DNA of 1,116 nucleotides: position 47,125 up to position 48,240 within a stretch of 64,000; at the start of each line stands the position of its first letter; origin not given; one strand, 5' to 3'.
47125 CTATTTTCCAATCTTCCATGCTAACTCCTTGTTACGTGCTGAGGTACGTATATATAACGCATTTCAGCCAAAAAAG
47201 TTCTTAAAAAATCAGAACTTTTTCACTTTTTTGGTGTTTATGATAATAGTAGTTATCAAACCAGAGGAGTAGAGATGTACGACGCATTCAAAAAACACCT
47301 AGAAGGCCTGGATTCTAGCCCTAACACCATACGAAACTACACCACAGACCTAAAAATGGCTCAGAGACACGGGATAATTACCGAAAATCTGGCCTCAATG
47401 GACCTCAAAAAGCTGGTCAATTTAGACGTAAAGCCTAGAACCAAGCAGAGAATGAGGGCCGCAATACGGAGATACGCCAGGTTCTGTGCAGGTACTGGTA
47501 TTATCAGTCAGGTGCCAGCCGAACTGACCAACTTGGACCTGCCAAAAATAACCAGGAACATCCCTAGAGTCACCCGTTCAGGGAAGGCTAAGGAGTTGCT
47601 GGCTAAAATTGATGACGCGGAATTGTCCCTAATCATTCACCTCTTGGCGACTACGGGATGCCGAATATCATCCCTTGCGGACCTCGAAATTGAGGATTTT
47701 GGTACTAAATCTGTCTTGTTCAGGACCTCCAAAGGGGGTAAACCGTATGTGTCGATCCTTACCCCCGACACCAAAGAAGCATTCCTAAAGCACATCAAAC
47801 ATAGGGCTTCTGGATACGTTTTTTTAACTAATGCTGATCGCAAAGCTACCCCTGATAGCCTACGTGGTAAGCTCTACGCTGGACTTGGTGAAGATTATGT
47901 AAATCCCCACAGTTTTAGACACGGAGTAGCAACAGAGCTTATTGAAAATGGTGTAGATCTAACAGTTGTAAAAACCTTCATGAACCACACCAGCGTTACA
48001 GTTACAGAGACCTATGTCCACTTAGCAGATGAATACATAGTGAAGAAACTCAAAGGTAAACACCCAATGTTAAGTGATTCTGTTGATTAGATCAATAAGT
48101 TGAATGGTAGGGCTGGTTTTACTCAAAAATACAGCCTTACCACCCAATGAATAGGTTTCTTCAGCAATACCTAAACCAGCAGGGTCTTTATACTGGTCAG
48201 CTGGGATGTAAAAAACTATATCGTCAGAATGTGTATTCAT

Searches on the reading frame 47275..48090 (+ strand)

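Call 67: search_protein_families(library=pfam, max_evalue=0.001, proteins=[window:47275-48090:+])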
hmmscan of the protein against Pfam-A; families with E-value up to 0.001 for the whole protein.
window:47275-48090:+ (271 aa): 2 families
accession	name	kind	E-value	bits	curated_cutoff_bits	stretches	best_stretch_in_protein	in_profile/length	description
PF00589.27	Phage_integrase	-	3.2e-21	76.3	27.1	1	105-252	8-170/172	Phage integrase family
PF02899.23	Phage_int_SAM_1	-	0.00012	22.7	22.3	1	3-70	2-78/83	Phage integrase, N-terminal SAM-like domain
